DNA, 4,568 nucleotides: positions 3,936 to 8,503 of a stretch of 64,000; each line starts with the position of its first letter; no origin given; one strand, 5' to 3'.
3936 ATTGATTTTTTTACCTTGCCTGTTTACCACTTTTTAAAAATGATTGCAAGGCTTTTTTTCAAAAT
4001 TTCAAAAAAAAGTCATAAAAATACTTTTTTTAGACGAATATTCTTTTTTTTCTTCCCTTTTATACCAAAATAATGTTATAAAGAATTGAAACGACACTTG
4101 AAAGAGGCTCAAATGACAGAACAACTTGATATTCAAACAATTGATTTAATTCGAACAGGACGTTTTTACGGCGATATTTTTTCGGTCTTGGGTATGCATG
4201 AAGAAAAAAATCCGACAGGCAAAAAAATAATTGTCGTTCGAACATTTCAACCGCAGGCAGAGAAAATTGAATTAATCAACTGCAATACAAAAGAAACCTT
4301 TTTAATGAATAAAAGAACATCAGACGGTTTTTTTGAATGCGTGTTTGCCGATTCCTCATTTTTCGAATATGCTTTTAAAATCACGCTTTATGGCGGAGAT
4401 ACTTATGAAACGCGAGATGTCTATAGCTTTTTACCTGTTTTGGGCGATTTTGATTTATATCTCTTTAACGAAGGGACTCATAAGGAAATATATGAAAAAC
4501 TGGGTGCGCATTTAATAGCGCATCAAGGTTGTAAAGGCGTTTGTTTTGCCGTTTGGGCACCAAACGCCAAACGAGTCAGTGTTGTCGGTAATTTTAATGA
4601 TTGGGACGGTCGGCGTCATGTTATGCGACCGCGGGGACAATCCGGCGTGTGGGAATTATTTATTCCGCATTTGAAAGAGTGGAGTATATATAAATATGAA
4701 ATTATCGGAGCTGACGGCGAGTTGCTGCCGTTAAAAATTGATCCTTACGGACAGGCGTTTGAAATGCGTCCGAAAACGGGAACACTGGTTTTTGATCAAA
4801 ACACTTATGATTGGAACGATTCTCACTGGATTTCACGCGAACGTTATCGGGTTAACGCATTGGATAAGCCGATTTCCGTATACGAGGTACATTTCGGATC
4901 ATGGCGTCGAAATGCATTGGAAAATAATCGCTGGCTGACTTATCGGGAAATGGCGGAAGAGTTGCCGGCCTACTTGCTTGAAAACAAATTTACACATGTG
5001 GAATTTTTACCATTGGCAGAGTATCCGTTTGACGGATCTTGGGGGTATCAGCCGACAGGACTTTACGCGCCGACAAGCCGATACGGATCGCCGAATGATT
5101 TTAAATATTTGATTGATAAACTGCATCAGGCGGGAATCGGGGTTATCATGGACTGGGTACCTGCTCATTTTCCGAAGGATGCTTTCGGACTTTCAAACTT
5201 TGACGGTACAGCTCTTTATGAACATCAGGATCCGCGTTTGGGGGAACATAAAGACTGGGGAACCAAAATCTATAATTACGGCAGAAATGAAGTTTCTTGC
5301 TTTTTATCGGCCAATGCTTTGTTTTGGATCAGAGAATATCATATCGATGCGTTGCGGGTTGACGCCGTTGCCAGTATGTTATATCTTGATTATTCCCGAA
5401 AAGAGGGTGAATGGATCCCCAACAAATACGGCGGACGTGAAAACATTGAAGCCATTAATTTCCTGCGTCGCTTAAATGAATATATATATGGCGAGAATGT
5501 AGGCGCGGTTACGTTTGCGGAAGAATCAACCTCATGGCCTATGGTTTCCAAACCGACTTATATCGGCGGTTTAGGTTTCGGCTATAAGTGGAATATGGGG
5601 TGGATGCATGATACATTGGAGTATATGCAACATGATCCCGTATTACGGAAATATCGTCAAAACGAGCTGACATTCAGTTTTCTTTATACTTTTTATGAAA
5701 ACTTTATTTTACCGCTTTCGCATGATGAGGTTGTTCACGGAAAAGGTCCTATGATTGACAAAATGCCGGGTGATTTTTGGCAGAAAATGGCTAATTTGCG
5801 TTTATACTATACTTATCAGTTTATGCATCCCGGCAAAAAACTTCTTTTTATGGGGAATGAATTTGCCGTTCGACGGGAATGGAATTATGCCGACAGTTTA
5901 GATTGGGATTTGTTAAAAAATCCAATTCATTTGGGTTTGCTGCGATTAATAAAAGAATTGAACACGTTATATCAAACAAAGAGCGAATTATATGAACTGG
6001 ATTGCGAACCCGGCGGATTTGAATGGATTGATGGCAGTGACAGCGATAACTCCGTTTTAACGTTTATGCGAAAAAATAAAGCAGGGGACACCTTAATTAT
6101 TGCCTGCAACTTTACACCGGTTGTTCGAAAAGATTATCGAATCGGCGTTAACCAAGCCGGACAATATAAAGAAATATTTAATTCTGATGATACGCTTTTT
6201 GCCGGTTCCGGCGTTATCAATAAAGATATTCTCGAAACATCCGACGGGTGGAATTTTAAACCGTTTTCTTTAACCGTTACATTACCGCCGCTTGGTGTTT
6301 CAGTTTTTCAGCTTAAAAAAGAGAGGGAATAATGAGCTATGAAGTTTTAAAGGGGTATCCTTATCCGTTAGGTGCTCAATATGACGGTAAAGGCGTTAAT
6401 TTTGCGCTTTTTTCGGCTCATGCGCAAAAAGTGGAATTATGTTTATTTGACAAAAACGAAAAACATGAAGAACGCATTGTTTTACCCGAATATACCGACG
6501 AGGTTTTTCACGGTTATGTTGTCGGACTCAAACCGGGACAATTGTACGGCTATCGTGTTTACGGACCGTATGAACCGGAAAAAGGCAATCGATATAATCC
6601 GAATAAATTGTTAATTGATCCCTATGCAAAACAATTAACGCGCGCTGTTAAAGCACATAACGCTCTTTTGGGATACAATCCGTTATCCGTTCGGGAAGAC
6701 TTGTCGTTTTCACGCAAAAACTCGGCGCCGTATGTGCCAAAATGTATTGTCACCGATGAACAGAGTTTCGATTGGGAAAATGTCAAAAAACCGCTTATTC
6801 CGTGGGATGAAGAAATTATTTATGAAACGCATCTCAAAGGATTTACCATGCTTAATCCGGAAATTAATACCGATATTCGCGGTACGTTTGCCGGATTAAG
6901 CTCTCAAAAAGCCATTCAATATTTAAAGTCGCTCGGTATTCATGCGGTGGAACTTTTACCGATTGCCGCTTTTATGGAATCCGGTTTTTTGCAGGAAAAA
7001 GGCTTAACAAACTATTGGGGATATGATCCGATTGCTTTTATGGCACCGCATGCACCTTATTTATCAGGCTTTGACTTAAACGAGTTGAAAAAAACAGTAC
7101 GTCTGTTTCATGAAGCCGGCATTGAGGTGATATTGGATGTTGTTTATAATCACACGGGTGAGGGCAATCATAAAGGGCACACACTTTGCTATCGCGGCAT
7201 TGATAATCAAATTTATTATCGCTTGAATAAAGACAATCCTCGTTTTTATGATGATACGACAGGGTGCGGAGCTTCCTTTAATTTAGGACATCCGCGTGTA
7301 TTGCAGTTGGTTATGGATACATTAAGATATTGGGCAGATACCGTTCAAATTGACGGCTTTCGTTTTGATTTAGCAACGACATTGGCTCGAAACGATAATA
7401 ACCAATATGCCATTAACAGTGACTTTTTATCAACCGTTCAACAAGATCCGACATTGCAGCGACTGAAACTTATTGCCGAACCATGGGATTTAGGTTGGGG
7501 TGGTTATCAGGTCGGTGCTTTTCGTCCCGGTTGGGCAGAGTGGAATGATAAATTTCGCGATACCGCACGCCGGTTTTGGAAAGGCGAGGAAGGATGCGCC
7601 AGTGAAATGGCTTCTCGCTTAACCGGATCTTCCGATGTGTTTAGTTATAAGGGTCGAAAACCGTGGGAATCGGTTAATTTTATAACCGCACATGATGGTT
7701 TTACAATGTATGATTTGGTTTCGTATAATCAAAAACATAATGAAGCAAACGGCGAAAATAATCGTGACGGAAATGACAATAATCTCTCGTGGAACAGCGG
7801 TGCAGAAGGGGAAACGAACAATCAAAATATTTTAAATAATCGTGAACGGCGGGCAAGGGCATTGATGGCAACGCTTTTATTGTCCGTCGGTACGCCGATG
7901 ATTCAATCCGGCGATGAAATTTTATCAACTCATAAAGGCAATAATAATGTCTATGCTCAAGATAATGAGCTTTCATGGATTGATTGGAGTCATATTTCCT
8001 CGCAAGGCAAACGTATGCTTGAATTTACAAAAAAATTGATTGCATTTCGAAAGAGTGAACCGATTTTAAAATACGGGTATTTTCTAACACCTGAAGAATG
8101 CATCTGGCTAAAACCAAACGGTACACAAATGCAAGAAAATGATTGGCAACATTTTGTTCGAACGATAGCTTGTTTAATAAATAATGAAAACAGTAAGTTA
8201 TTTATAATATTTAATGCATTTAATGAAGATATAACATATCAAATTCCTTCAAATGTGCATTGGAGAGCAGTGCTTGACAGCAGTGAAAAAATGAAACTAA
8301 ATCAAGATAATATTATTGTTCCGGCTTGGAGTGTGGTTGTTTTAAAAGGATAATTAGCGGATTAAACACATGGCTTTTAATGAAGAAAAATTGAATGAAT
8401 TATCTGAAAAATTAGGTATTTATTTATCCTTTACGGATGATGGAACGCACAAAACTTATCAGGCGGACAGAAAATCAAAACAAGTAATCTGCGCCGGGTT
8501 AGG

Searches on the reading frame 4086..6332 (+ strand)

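Call 30: search_protein_families(library=pfam, proteins=[window:4086-6332:+], max_evalue=0.00001)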
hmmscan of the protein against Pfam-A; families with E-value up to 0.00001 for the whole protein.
window:4086-6332:+ (748 aa): 4 families
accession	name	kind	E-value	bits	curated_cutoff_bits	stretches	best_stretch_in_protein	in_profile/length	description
PF02922.24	CBM_48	-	4.2e-29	101.1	22.4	1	138-222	1-83/83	Carbohydrate-binding module 48 (Isoamylase N-terminal domain)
PF02806.24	Alpha-amylase_C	-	1.1e-24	87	21.2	1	647-743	1-94/95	Alpha amylase, C-terminal all-beta domain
PF22019.2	GlgB_N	-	4.4e-23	81.6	27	1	28-113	13-94/94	alpha-1,4-glucan branching enzyme GlgB, N-terminal domain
PF00128.31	Alpha-amylase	-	1.1e-07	31.9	22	0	319-364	49-94/446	Alpha amylase, catalytic domain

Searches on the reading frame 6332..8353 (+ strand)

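Call 30: search_protein_families(library=pfam, proteins=[window:6332-8353:+], max_evalue=0.00001)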
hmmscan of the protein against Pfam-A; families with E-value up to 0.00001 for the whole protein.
window:6332-8353:+ (673 aa): 2 families
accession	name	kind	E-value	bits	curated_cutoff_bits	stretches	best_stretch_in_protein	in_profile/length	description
PF02922.24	CBM_48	-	2e-19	70.1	22.4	1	12-99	1-83/83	Carbohydrate-binding module 48 (Isoamylase N-terminal domain)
PF00128.31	Alpha-amylase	-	2e-16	60.7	22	1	179-534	11-358/446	Alpha amylase, catalytic domain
